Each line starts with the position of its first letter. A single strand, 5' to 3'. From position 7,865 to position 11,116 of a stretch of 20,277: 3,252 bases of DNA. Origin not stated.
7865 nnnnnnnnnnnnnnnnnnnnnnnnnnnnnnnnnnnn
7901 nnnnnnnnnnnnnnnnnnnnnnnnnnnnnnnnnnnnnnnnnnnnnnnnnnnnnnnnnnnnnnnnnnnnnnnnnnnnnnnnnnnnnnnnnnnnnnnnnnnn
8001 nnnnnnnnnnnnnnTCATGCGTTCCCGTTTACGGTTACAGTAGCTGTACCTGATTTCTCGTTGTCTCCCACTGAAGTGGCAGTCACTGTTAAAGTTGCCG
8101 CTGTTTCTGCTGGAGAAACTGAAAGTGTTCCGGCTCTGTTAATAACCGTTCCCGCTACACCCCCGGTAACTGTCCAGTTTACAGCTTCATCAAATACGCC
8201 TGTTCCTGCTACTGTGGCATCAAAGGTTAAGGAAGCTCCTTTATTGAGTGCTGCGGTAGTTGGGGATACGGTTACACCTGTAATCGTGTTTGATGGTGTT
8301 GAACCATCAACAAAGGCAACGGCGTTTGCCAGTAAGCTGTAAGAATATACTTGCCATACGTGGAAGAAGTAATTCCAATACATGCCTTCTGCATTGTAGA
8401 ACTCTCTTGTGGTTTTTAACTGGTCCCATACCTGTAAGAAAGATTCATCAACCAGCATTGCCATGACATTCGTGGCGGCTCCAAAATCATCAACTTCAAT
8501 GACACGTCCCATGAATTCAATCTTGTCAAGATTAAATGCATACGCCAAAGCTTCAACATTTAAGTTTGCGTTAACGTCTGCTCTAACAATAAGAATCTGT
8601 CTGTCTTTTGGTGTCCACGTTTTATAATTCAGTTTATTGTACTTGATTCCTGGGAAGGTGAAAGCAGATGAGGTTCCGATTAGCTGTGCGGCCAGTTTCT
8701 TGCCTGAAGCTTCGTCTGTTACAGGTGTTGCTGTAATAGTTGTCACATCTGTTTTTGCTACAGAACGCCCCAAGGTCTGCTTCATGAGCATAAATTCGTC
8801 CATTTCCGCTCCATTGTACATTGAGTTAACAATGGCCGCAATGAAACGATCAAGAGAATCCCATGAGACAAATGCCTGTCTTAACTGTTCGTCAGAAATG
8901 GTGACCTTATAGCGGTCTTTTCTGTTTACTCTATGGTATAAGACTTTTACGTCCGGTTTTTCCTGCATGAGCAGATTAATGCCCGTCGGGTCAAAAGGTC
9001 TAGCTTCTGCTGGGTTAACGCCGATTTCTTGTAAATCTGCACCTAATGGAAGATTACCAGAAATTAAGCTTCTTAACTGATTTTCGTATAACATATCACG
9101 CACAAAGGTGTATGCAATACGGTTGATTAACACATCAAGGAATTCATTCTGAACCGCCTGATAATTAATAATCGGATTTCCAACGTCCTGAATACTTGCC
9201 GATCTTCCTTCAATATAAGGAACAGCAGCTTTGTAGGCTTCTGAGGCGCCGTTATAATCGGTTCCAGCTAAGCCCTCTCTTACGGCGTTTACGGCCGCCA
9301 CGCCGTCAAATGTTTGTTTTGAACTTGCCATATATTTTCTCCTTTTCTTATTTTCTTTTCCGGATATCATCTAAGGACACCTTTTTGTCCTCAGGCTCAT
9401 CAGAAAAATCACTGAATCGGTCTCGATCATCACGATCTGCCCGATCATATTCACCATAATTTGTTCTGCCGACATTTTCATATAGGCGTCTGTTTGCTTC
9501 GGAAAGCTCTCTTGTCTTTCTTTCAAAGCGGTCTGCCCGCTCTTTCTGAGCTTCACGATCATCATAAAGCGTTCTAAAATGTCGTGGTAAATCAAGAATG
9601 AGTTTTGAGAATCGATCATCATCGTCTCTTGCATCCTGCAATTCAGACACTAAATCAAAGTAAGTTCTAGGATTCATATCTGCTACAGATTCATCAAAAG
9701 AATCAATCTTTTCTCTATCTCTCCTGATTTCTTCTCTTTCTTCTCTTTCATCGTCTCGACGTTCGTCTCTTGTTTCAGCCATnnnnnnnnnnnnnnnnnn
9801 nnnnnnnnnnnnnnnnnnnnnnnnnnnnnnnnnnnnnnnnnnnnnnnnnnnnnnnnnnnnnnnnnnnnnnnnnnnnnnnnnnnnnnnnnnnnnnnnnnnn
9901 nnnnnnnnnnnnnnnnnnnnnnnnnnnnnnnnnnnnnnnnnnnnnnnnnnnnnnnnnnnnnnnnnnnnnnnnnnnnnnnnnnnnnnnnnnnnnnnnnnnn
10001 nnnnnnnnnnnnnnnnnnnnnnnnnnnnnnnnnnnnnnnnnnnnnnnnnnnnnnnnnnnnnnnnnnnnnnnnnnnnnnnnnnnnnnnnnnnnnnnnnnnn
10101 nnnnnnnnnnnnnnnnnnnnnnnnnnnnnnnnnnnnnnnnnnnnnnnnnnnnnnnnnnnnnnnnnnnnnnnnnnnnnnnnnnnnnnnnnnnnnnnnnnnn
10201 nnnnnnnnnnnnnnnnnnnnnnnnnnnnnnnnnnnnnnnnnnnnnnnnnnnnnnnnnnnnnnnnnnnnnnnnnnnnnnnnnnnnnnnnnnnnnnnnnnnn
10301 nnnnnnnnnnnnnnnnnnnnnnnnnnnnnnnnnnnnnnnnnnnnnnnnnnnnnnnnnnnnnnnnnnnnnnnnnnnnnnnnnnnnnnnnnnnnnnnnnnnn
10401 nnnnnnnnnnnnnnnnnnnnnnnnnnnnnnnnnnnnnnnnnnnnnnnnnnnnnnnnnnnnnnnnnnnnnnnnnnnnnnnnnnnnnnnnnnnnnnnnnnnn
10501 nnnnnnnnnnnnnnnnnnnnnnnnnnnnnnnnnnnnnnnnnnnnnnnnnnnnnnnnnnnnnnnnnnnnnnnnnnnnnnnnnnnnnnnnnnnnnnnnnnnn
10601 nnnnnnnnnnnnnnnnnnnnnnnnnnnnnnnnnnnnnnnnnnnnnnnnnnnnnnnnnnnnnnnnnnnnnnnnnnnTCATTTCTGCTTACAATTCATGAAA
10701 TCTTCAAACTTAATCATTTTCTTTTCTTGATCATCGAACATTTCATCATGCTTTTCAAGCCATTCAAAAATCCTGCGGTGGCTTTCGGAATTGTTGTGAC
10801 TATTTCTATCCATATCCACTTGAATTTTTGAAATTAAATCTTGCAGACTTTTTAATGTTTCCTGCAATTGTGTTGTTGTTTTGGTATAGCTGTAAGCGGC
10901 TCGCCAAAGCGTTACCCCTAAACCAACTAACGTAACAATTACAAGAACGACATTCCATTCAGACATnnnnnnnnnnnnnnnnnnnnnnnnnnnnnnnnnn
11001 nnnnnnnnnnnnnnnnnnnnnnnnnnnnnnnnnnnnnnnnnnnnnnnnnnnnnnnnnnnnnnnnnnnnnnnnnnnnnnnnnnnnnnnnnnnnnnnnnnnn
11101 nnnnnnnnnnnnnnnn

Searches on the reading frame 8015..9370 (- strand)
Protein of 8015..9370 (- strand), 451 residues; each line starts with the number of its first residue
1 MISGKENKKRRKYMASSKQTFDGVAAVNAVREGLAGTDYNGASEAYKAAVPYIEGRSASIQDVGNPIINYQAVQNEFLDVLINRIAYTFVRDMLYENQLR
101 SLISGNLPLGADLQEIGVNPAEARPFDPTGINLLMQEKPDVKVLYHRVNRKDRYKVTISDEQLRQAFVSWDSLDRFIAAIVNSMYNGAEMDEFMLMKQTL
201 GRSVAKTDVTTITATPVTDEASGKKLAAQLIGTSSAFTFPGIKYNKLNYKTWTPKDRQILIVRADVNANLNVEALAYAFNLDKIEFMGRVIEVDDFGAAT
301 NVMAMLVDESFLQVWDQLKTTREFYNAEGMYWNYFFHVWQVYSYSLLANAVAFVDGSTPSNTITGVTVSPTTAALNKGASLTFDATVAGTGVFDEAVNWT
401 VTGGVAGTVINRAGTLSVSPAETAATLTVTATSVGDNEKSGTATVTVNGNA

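Call 10: search_protein_families(library=phrogs, proteins=[window:8015-9370:-], max_evalue=0.01)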
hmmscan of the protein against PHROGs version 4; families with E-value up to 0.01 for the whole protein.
window:8015-9370:- (451 aa): 6 families
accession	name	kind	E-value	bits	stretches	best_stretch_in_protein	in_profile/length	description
phrog_2006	-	head and packaging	4.2e-84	283.8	1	40-359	19-379/385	major head protein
phrog_341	-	tail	0.00011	23.3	1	357-449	61-149/154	major tail protein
phrog_215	-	head and packaging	0.00013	22.2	1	363-449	223-305/491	structural protein with Ig domain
phrog_3575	-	tail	0.00031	20.8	1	339-447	354-459/461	major tail protein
phrog_30573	-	unknown function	0.0045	18.3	1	395-448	3-58/60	-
phrog_853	-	tail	0.0049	17.1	1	359-448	160-253/254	major tail protein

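Call 21: find_related_loci(query=window:8015-9370:-, collection=viral_contigs, flank=10000)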
Query window:8015-9370:- (451 aa) in viral_contigs; peptide patterns used: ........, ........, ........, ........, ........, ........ (x = any residue, [..] = any of these).
7 stretches matched a pattern; 3 encode a relative of the query (tblastn E <= 1e-3); 3 distinct loci.
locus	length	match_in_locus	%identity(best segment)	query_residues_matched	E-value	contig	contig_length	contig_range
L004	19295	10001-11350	96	1-450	0e+0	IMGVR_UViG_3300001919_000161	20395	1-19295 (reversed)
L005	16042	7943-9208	30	40-430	3e-52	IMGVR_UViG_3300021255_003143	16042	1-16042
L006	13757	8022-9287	29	40-430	1e-51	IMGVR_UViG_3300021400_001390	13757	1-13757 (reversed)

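Call 70: search_dna_similar(query=window:8015-9370:-, collection=phages, mode=protein, max_rows=15)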
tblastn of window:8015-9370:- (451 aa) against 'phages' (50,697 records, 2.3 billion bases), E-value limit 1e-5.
Records with a match: 219; places in all: 219; records where one place covers at least 80% of the query: 121.
Best place of each record, by identity: <60% 219.
By first word of the organism name: Bacillus 92; Clostridium 53; Curtobacterium 18; Bacteriophage 16; Bifidobacterium 11; Arthrobacter 6; Streptococcus 5; Microbacterium 4; Enterococcus 3; Rhizobium 2; and 6 more.
By host as written in the record: - 31; Clostridium perfringens 21; Bacillus subtilis 13; Bacillus cereus 11; Curtobacterium flaccumfaciens NRRL B-729 SEA 8; Bacillus thuringiensis subsp. kurstaki ATCC 33679 7; Bacillus thuringiensis subspecies kurstaki 6; Bifidobacterium asteroides 6; and 57 more.
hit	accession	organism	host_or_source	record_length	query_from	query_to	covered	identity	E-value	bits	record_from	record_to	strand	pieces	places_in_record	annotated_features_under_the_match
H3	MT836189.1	Bacteriophage sp.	human fecal samples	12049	42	447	90%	43.1%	2e-85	291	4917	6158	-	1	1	record has no annotation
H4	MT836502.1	Bacteriophage sp.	human fecal samples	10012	22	446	94%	38.0%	8e-67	237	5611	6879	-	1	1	record has no annotation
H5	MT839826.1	Bacteriophage sp.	human fecal samples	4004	20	448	95%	37.4%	8e-68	240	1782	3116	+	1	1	record has no annotation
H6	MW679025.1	Eggerthella phage LE1-1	Eggerthella lenta DSM 2243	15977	3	449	99%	34.4%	1e-63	228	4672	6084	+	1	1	major head protein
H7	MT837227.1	Bacteriophage sp.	human fecal samples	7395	7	418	91%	36.8%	2e-73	256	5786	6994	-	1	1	record has no annotation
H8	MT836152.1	Bacteriophage sp.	human fecal samples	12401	9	447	97%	34.2%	3e-63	227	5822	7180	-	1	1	record has no annotation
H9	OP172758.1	Hungatella phage CH17P1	Hungatella sp. 005845265 CSC17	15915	20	447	95%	34.9%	6e-67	238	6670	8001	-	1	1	major capsid protein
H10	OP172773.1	Clostridium phage CS229P2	Clostridium_Q symbiosum DA229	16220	8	447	98%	33.7%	4e-61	221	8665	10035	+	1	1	major capsid protein | hypothetical protein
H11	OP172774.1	Clostridium phage CS229P3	Clostridium_Q symbiosum DA229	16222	8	447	98%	33.7%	4e-61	221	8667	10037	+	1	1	major capsid protein | hypothetical protein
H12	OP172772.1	Clostridium phage CS229P1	Clostridium_Q symbiosum DA229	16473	8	447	98%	33.7%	4e-61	221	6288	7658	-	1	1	major capsid protein | hypothetical protein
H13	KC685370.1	Bacillus phage MG-B1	Bacillus weihenstephanensis MG1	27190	8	449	98%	33.4%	1e-58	213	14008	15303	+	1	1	major head protein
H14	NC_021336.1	Bacillus phage MG-B1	Bacillus weihenstephanensis MG1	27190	8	449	98%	33.4%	1e-58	213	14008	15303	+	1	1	major head protein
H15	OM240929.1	Bacillus phage vB_BsuP-Goe23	Bacillus subtilis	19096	19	450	96%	33.8%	1e-64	231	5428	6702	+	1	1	major head protein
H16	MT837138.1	Bacteriophage sp.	human fecal samples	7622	24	448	94%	34.3%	1e-54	201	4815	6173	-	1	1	record has no annotation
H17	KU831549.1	Bacillus phage vB_BsuP-Goe1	Bacillus subtilis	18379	27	448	94%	34.4%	8e-63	226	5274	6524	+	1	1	major head protein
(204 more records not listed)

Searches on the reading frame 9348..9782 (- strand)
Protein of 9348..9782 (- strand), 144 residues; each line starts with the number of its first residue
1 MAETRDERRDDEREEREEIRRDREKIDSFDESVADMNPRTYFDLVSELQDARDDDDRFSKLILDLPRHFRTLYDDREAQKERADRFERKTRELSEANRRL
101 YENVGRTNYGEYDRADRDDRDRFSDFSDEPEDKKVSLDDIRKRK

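Call 10: search_protein_families(library=phrogs, proteins=[window:9348-9782:-], max_evalue=0.01)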
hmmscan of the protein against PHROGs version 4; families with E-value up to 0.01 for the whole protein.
window:9348-9782:- (144 aa): 0 families

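Call 53: search_protein_families(library=pfam, proteins=[window:9348-9782:-], max_evalue=0.1)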
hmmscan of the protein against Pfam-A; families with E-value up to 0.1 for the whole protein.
window:9348-9782:- (144 aa): 2 families
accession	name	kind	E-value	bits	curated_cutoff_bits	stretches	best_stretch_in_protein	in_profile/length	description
PF04124.18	Dor1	-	0.02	14.2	23.3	1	13-99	13-91/339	Dor1-like family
PF20901.3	Sf6_terminase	-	0.039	14.5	27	0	10-43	68-101/106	Bacteriophage Sf6, terminase small subunit-like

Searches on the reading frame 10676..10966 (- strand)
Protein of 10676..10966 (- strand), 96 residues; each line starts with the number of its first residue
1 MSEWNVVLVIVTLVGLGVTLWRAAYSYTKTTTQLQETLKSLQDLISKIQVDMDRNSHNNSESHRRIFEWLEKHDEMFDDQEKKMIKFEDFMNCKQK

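Call 53: search_protein_families(library=pfam, proteins=[window:10676-10966:-], max_evalue=0.1)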
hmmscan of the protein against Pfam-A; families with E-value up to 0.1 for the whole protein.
window:10676-10966:- (96 aa): 6 families
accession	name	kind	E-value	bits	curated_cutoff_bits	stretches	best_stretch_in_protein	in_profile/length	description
PF18169.6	SLATT_6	-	0.0018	18.3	27.1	1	5-66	61-123/176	SMODS and SLOG-associating 2TM effector domain 6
PF06103.16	DUF948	-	0.0072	16.9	37.2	1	6-50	14-58/89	Bacterial protein of unknown function (DUF948)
PF01594.21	AI-2E_transport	-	0.0077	15.9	34.3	1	6-84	51-121/327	AI-2E family transporter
PF25505.1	ARM_CPL3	-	0.013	15.8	26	1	17-50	10-43/122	CPL3 ARM repeat domain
PF14584.11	DUF4446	-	0.025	15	27.4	1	7-92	8-92/150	Protein of unknown function (DUF4446)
PF18173.6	bacHORMA_2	-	0.031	14.6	27.3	1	23-74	5-57/166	Bacterial HORMA domain 2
